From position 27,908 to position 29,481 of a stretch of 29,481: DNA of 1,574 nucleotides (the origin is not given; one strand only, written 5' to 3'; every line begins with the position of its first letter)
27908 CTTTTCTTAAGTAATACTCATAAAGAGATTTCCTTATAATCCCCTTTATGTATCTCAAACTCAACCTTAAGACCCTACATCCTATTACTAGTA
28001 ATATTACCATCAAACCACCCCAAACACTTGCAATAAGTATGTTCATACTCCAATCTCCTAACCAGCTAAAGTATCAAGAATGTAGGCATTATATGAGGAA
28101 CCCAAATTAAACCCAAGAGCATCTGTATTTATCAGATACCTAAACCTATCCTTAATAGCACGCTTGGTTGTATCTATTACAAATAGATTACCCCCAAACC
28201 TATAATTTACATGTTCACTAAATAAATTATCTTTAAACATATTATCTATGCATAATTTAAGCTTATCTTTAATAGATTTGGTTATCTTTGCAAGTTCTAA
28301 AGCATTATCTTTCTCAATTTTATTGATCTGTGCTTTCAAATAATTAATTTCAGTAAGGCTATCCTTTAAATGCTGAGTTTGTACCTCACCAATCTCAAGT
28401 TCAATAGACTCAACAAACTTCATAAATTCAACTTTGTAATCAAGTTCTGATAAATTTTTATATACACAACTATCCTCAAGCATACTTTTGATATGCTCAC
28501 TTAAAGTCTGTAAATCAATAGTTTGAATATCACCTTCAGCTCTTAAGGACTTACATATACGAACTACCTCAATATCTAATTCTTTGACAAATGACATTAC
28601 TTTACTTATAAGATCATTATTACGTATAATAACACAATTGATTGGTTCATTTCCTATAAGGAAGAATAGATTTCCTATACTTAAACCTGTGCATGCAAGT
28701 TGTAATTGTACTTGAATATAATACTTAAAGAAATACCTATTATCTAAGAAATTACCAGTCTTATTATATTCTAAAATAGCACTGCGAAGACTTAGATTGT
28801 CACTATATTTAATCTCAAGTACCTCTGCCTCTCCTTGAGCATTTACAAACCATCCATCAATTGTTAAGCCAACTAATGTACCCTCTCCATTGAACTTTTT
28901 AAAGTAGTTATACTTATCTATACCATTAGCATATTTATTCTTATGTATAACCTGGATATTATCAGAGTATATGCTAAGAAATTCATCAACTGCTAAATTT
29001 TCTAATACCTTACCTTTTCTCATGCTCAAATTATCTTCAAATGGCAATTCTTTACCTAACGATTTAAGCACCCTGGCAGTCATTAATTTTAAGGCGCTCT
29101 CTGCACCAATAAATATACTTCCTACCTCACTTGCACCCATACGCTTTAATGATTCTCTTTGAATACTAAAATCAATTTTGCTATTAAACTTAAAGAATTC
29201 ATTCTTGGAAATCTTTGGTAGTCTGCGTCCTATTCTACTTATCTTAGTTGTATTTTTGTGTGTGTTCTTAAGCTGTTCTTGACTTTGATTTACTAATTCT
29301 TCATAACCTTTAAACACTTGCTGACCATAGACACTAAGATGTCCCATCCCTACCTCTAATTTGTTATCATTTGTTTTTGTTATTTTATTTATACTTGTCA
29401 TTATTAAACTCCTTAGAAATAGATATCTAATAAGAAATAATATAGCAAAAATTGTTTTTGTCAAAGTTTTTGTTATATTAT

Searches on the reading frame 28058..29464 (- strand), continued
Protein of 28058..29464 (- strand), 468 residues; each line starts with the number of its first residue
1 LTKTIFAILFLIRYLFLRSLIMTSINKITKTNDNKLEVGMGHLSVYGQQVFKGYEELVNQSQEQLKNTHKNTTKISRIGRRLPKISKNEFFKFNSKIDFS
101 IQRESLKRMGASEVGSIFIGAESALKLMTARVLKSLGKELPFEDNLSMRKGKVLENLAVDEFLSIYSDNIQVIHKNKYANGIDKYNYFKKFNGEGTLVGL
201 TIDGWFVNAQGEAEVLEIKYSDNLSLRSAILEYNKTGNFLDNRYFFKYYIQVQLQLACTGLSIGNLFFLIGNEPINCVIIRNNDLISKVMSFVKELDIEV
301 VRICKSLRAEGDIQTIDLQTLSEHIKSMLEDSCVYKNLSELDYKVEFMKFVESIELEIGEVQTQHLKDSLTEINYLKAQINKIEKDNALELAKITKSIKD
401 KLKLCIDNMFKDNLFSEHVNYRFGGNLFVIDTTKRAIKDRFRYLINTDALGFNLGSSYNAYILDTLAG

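Call 53: fold_search(model_id=the predicted structure, library=pdb)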
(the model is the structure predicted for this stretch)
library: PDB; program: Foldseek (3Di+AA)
matches with E <= 10: 210; with E <= 0.001: 17
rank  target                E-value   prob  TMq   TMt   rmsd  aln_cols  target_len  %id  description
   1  3sz4                  3.5e-07  1.00  0.34  0.73   4.1       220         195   19  Crystal Structure of LHK-Exo in complex with dAMP (released 2012-02-15)
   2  3syy                  1.2e-06  1.00  0.35  0.75   3.8       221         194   19  Crystal Structure of an alkaline exonuclease (LHK-Exo) from Laribacter hongkongensis (released 2012-02-15)
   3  3slp_A                2.3e-06  1.00  0.31  0.55   6.4       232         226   17  Crystal Structure of Lambda Exonuclease in Complex with a 12 BP Symmetric DNA Duplex (released 2011-07-20)
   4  3sm4_B                3.2e-06  1.00  0.31  0.56   6.5       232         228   16  Crystal Structure of the K131A Mutant of Lambda Exonuclease in Complex with a 5'-Phosphorylated 14-mer/12-mer Duplex a (released 2011-07-20)
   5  6m9k_B                3.6e-06  1.00  0.32  0.58   6.3       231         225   16  Crystal structure of lambda exonuclease in complex with the Red beta C-terminal domain (released 2019-01-02)
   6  3sm4_C                7.3e-06  1.00  0.31  0.55   6.5       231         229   16  Crystal Structure of the K131A Mutant of Lambda Exonuclease in Complex with a 5'-Phosphorylated 14-mer/12-mer Duplex a (released 2011-07-20)
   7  1avq_A                7.7e-06  1.00  0.31  0.55   6.4       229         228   16  TOROIDAL STRUCTURE OF LAMBDA EXONUCLEASE DETERMINED AT 2.4 ANGSTROMS (released 1998-03-18)
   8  1avq_C                1.3e-05  1.00  0.32  0.57   6.1       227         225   17  TOROIDAL STRUCTURE OF LAMBDA EXONUCLEASE DETERMINED AT 2.4 ANGSTROMS (released 1998-03-18)
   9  3sm4_A                3.1e-05  1.00  0.30  0.54   5.9       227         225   15  Crystal Structure of the K131A Mutant of Lambda Exonuclease in Complex with a 5'-Phosphorylated 14-mer/12-mer Duplex a (released 2011-07-20)
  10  4ic1_B                3.5e-05  1.00  0.28  0.55   5.4       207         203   10  Crystal structure of SSO0001 (released 2013-01-16)
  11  4ic1_D                4.1e-05  1.00  0.28  0.54   5.7       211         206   13  Crystal structure of SSO0001 (released 2013-01-16)
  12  3k93                  6.7e-05  1.00  0.33  0.62   5.2       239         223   13  Crystal structure of phage related exonuclease (YP_719632.1) from HAEMOPHILUS SOMNUS 129PT at 2.15 A resolution (released 2009-11-03)
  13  4ic1_A                7.4e-05  1.00  0.27  0.53   6.0       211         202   11  Crystal structure of SSO0001 (released 2013-01-16)
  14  4ic1_G                9.2e-05  1.00  0.27  0.53   5.9       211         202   11  Crystal structure of SSO0001 (released 2013-01-16)
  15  7lw9_A                4.4e-04  0.99  0.20  0.32  14.9       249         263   10  Human Exonuclease 5 crystal structure in complex with ssDNA, Sm, and Na (released 2021-07-14)
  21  3h4r                  1.5e-03  0.99  0.23  0.40  11.7       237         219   10  Crystal structure of E. coli RecE exonuclease (released 2009-05-26)
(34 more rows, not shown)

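Call 68: find_related_loci(query=A2, collection=genome_contigs, flank=10000)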
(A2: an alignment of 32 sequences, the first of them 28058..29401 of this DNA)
Query A2 (447 aa) in genome_contigs; peptide patterns used: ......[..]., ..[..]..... (x = any residue, [..] = any of these).
74 stretches matched a pattern; 49 encode a relative of the query (tblastn E <= 1e-3); 46 distinct loci.
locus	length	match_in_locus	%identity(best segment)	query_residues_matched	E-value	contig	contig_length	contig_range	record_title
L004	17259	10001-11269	46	1-424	5e-106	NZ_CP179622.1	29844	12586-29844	Borreliella turdi strain Ya501 plasmid cp32-11, complete sequence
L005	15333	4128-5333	47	27-431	1e-105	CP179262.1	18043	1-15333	Borreliella americana strain SCW41 plasmid cp32-7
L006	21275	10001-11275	46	1-423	1e-105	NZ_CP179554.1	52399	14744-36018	Borreliella sinica strain CMN3 plasmid cp32-12+28-4, complete sequence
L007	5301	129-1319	47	27-426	4e-105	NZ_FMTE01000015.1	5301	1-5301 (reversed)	Borreliella japonica strain ATCC 51557, whole genome shotgun sequence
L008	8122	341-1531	46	27-426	1e-104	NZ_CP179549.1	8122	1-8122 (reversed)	Borreliella sinica strain CMN3 plasmid cp9, complete sequence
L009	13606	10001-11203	48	25-423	5e-103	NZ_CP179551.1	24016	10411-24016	Borreliella sinica strain CMN3 plasmid cp32-3, complete sequence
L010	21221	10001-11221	47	17-424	4e-102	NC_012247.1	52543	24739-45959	Borreliella finlandensis plasmid SV1_lp32-12, complete sequence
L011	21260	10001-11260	46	8-426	6e-107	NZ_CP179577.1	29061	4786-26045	Borreliella tanukii strain HK501 plasmid cp32-11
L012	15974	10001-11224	44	18-428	3e-101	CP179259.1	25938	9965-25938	Borreliella americana strain SCW41 plasmid cp32-13, complete sequence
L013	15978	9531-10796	45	1-423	6e-101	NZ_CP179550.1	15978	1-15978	Borreliella sinica strain CMN3 plasmid cp32-1, complete sequence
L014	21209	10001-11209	45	23-435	9e-101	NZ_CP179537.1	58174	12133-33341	Borreliella lusitaniae strain PotiB2 plasmid cp32-12+28-4, complete sequence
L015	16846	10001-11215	46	27-435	8e-101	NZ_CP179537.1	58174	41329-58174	Borreliella lusitaniae strain PotiB2 plasmid cp32-12+28-4, complete sequence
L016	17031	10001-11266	45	1-423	3e-100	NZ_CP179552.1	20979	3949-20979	Borreliella sinica strain CMN3 plasmid cp32-5, complete sequence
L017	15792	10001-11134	49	49-421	3e-100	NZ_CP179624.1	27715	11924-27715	Borreliella turdi strain Ya501 plasmid cp32-1, complete sequence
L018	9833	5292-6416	49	62-431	5e-99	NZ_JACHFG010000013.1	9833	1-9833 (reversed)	Borreliella yangtzensis strain DSM 24625 Ga0415361_13, whole genome shotgun sequence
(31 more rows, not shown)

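Call 75: search_solved_structures(query=A2, max_evalue=10, show_alignments=3)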
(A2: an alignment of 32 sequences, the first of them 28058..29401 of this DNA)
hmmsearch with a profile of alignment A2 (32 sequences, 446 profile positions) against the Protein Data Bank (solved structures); distinct sequences matched with E-value up to 10: 3.
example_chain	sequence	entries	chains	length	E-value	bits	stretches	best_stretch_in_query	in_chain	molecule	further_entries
3syy_A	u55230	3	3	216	0.0024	20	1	220-282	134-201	Exonuclease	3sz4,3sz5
9fn1_U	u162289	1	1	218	0.0029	19.8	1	240-387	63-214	Vps20/32/60-like protein (ESCRT-III)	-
2lhr_A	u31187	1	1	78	0.59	12.2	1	335-390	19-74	Iron-regulated surface determinant protein H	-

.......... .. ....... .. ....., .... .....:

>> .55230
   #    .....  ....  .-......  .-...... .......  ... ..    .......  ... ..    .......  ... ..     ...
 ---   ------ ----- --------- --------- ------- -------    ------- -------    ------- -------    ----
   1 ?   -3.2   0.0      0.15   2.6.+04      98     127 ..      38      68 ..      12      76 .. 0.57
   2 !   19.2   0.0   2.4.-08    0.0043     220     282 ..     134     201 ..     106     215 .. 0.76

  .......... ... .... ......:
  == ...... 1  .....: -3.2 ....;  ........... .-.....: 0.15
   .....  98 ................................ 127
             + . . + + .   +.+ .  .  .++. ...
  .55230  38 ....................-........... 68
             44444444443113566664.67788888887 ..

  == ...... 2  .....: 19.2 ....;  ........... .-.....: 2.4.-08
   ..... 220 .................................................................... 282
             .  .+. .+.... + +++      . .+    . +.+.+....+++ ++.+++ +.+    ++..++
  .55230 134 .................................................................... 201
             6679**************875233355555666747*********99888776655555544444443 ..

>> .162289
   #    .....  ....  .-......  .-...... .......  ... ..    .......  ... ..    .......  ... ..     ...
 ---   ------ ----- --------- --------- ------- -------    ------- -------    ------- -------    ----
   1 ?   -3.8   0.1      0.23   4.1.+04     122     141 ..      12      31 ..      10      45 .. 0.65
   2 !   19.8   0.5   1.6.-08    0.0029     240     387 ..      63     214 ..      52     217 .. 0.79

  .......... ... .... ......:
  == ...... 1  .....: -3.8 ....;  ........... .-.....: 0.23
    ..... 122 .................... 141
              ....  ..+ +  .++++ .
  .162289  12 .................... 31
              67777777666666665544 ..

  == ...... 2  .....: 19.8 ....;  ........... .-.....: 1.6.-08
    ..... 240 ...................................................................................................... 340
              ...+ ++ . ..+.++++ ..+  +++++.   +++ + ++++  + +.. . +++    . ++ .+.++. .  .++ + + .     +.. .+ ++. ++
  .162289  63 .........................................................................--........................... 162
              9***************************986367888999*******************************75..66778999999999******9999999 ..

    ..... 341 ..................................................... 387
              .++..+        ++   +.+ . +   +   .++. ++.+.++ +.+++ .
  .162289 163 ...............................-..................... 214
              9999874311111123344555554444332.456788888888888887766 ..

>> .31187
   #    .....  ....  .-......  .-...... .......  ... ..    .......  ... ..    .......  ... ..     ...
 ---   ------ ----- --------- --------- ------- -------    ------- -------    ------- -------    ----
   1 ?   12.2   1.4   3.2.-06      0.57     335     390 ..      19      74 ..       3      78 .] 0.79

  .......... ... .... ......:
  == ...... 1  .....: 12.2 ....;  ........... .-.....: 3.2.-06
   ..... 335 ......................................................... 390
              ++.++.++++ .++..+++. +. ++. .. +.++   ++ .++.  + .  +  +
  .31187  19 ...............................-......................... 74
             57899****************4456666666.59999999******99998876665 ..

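Call 76: search_protein_families(library=pfam, proteins=[P0056], max_evalue=0.01)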
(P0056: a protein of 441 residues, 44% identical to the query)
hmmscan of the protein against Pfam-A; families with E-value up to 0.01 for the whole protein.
P0056 (441 aa): 2 families
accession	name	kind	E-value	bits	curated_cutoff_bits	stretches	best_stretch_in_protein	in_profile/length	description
PF03112.19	DUF244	-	7.8e-110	364.4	22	1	270-430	1-161/161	Uncharacterized protein family (ORF7) DUF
PF09588.16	YqaJ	-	7.3e-08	33.2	22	1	82-233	11-149/150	YqaJ-like viral recombinase domain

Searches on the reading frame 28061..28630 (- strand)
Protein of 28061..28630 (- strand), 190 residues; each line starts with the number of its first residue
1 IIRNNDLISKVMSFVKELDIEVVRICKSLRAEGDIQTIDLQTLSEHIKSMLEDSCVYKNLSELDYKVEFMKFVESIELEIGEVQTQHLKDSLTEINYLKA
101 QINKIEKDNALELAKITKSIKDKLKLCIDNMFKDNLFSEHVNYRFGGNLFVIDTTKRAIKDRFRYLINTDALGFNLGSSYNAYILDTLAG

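Call 56: search_protein_families(library=pfam, proteins=[window:28061-28630:-], max_evalue=1)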
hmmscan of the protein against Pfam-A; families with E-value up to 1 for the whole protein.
window:28061-28630:- (190 aa): 2 families
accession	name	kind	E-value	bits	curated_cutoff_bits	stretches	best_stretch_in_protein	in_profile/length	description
PF03112.19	DUF244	-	1.2e-18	68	22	1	42-171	28-154/161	Uncharacterized protein family (ORF7) DUF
PF10444.14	Nbl1_Borealin_N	-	0.02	15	24.4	1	13-42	4-33/57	Nbl1 / Borealin N terminal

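Call 57: search_protein_families(library=phrogs, proteins=[window:28061-28630:-], max_evalue=1)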
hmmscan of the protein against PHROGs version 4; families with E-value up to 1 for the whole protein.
window:28061-28630:- (190 aa): 2 families
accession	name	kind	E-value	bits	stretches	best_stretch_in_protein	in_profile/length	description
phrog_2626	-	unknown function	0.057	14.7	1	51-87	12-51/59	-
phrog_17391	-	unknown function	0.55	11.3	0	95-141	18-60/116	-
